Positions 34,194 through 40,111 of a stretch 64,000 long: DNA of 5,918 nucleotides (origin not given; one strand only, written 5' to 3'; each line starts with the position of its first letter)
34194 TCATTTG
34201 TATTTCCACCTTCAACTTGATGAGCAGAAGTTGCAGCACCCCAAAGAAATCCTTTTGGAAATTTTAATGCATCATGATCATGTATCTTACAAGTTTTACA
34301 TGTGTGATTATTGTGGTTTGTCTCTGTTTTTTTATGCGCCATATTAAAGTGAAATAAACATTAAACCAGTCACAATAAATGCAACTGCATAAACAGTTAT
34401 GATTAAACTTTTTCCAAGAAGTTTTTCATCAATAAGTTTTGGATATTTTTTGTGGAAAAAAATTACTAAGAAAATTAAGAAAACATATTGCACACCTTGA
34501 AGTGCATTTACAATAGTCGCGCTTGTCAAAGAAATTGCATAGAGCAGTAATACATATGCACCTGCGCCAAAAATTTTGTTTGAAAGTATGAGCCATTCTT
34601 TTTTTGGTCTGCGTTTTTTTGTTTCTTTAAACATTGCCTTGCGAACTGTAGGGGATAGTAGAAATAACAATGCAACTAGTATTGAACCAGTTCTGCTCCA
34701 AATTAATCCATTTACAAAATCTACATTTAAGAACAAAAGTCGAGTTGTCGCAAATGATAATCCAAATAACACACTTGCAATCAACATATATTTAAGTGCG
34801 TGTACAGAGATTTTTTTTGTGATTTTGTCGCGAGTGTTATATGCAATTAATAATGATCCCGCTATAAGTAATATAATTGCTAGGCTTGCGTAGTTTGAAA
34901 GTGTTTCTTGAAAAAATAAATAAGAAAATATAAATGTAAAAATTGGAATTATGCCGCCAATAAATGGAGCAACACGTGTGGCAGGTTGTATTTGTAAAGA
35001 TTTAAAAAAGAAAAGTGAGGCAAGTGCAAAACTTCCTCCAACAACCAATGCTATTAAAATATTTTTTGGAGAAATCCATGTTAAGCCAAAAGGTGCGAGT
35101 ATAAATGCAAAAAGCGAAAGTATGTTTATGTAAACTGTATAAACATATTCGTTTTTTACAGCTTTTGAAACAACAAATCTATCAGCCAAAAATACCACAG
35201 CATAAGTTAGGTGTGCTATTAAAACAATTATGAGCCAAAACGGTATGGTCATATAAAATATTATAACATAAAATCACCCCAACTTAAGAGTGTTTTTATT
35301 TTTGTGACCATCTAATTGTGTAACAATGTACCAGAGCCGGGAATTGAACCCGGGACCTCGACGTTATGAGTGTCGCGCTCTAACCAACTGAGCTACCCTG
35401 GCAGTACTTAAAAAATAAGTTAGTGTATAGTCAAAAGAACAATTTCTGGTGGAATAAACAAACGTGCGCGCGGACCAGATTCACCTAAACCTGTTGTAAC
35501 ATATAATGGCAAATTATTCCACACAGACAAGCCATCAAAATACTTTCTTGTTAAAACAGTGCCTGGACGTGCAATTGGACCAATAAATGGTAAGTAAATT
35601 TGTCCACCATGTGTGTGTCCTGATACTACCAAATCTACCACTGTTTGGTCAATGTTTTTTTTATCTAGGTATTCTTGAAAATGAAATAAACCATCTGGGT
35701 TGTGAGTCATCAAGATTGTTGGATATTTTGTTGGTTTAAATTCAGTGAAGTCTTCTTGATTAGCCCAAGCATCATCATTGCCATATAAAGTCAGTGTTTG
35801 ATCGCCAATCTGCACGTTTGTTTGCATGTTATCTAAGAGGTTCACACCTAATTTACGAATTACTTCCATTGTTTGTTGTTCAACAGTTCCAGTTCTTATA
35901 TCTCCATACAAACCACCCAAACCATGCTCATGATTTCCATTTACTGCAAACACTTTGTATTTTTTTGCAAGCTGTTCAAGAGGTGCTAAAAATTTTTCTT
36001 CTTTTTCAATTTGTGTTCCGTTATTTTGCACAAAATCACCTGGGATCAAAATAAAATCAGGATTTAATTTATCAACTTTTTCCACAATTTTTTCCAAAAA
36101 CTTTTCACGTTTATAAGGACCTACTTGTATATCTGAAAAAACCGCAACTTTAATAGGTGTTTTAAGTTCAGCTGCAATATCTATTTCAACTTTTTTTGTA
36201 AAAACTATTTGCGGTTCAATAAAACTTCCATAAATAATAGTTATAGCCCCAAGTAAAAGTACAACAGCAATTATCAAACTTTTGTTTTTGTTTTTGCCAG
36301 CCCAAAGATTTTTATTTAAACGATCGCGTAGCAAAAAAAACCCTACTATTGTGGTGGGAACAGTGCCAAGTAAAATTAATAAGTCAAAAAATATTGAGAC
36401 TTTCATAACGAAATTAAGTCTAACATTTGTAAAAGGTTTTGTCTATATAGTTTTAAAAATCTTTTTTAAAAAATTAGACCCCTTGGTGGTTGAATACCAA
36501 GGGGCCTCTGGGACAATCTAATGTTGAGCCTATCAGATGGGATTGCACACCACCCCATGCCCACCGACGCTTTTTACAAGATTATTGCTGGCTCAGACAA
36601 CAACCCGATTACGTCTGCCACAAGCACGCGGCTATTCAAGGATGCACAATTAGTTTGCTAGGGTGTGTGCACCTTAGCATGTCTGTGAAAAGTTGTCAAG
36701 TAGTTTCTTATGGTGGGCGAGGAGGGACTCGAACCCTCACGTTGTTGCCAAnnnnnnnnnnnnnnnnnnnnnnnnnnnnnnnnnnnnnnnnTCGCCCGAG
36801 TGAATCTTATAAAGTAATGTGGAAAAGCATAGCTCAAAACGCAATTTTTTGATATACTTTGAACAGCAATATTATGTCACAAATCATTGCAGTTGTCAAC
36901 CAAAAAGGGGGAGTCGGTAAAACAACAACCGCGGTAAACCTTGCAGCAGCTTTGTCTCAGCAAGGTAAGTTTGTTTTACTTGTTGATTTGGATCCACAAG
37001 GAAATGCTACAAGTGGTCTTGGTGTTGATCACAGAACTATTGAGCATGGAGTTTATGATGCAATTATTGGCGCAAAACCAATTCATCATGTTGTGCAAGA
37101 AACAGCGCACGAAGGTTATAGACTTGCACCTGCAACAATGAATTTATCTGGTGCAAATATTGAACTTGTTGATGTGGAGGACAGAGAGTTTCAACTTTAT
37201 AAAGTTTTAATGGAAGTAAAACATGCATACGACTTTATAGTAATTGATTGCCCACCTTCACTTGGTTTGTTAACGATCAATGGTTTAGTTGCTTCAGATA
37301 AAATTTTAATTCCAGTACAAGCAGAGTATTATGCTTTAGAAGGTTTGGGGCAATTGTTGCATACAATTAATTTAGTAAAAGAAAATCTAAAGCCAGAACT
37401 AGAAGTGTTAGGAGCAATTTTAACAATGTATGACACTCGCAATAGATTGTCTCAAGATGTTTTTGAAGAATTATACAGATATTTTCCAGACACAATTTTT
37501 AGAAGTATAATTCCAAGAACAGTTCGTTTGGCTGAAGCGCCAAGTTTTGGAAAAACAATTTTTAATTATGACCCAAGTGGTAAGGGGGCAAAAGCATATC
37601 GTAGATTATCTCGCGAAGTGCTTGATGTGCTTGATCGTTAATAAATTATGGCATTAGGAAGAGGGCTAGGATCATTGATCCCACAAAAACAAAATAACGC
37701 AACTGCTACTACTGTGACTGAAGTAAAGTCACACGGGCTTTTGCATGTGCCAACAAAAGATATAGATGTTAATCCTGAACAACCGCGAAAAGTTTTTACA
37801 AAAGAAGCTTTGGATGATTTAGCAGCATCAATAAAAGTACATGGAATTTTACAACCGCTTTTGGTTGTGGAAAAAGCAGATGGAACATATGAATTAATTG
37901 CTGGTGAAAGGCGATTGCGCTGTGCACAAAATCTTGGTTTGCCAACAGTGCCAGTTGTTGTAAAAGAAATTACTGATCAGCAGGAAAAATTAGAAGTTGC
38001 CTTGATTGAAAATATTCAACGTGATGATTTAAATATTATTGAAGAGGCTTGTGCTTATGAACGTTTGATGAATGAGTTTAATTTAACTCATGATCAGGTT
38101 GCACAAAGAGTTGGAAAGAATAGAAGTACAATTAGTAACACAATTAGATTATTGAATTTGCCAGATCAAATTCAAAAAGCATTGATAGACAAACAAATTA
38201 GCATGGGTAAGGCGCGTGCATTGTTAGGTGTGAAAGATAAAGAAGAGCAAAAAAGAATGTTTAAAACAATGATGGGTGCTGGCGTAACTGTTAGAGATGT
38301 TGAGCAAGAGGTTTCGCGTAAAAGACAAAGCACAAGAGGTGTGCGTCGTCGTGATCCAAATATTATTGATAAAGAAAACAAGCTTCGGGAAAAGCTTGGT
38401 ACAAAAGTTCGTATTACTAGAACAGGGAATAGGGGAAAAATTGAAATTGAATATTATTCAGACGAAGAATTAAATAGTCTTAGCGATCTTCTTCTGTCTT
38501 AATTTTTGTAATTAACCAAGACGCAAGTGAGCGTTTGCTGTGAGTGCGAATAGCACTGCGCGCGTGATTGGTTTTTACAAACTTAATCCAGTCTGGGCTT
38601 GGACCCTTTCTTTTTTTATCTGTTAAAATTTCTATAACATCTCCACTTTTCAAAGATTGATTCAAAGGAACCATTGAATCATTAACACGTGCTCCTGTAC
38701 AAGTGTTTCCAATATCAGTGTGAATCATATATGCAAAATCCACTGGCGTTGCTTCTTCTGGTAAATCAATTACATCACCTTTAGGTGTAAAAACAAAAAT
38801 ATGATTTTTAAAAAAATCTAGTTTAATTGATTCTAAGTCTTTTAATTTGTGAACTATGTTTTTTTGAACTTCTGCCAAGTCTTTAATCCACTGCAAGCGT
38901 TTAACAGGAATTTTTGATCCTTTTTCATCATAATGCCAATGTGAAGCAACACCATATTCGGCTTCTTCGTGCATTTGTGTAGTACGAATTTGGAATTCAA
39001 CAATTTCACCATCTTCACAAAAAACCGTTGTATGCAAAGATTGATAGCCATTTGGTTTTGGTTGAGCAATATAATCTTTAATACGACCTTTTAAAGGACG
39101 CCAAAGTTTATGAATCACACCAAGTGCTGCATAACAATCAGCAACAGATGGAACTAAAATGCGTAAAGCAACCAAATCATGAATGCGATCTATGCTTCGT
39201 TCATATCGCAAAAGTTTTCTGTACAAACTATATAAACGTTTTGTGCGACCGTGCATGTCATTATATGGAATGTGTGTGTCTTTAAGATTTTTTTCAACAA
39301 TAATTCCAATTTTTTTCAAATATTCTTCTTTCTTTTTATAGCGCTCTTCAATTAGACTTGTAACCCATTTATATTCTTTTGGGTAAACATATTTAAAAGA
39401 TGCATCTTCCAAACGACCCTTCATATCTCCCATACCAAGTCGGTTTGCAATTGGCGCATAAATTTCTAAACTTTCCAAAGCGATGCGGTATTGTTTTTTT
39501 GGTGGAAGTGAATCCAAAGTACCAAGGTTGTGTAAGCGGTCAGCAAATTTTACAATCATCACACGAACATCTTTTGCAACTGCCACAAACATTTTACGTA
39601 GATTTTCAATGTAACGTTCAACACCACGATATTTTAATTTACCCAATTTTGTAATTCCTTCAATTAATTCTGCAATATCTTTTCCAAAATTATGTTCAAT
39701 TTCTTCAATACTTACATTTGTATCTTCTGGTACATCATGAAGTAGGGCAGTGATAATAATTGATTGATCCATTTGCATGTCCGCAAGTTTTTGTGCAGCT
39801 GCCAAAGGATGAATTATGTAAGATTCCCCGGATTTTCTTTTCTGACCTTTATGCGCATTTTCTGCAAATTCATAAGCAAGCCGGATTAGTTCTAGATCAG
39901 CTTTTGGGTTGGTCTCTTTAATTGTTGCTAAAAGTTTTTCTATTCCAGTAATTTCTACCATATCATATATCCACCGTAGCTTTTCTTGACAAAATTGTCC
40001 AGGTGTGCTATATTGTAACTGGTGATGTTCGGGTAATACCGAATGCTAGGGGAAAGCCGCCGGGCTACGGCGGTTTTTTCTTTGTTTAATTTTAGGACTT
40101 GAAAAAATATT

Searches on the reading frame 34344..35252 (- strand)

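Call 62: search_protein_families(library=pfam, proteins=[window:34344-35252:-], max_evalue=0.001)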
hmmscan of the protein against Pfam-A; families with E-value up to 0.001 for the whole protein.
window:34344-35252:- (302 aa): 2 families
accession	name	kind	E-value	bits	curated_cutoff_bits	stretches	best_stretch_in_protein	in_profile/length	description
PF00892.27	EamA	-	8.5e-16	58.9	28.2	2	5-137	2-134/135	EamA-like transporter family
PF06800.18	Sugar_transport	-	2.6e-05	24.2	26.3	1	47-301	37-278/280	Sugar transport protein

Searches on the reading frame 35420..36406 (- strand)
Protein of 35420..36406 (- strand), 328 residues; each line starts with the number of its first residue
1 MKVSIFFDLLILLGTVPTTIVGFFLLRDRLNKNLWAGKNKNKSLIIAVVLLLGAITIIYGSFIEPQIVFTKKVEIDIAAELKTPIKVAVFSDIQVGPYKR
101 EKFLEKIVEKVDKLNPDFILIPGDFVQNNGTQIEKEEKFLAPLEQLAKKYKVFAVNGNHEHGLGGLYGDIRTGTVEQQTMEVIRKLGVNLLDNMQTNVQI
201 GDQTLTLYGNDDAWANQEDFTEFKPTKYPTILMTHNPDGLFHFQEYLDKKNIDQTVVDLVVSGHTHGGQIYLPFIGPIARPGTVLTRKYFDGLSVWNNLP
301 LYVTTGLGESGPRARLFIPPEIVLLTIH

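Call 62: search_protein_families(library=pfam, proteins=[window:35420-36406:-], max_evalue=0.001)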
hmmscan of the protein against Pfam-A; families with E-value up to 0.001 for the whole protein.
window:35420-36406:- (328 aa): 2 families
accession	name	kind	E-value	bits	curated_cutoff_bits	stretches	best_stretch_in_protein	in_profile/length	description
PF00149.33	Metallophos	-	1.3e-19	71.8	21.5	1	85-267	1-190/191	Calcineurin-like phosphoesterase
PF12850.12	Metallophos_2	-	1.1e-07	32.4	27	1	86-267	2-118/154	Calcineurin-like phosphoesterase superfamily domain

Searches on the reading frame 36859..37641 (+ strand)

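Call 62: search_protein_families(library=pfam, proteins=[window:36859-37641:+], max_evalue=0.001)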
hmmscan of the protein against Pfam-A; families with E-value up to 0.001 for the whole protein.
window:36859-37641:+ (260 aa): 7 families
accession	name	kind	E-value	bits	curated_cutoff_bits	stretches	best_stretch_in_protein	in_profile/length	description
PF13614.12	AAA_31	-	3.5e-67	226.2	27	1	8-183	2-177/177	AAA domain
PF01656.29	CbiA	-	4.9e-30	104.5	25.4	1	10-234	1-125/125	CobQ/CobB/MinD/ParA nucleotide binding domain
PF09140.17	MipZ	-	1.1e-13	51.6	20.7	2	9-47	2-40/262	ATPase MipZ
PF10609.15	ParA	-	4.1e-12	46.5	27.1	1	7-51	3-47/246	NUBPL iron-transfer P-loop NTPase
PF06564.18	CBP_BcsQ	-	1.5e-11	44.8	21.3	1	9-250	3-229/234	Cellulose biosynthesis protein BcsQ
PF00142.24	Fer4_NifH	-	5.9e-10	39.5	25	1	13-54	5-46/271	4Fe-4S iron sulfur cluster binding proteins, NifH/frxC family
PF02374.21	ArsA_ATPase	-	2.4e-08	34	24.3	1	12-133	5-134/305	Anion-transporting ATPase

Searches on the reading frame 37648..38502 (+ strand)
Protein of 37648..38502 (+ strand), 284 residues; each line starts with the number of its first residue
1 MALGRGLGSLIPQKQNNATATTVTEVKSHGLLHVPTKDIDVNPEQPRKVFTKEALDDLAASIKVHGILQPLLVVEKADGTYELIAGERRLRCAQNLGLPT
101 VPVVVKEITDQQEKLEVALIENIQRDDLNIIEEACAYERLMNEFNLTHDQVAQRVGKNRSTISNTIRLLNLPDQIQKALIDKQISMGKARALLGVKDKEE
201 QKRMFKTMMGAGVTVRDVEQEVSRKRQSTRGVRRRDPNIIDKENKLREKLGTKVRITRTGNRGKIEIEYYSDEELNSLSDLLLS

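Call 62: search_protein_families(library=pfam, proteins=[window:37648-38502:+], max_evalue=0.001)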
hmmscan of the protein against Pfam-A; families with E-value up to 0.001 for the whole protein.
window:37648-38502:+ (284 aa): 3 families
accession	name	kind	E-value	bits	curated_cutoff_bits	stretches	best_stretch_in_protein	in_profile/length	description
PF17762.8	HTH_ParB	-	7e-38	129.3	22.6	1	127-225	2-100/102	ParB HTH domain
PF02195.25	ParB_N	-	4.4e-31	107.2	26.3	1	31-124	3-95/95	ParB N-terminal domain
PF23552.2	ParB_C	-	1.8e-08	34.2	23.8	1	235-278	1-45/50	ParB dimerisation domain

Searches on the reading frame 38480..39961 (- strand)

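Call 62: search_protein_families(library=pfam, proteins=[window:38480-39961:-], max_evalue=0.001)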
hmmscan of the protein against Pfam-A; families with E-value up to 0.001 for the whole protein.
window:38480-39961:- (493 aa): 4 families
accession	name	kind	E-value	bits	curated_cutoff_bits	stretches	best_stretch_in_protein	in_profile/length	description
PF13328.12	HD_4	-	7.4e-46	156.1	27.2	1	29-177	1-155/156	HD domain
PF04607.23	RelA_SpoT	-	5.7e-39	133.3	27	1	238-348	1-112/113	Region found in RelA / SpoT proteins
PF02824.27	TGS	-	1.4e-23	83.1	22.2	1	388-447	1-60/60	TGS domain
PF01966.28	HD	-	2.8e-09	37.7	22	1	48-145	1-115/116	HD domain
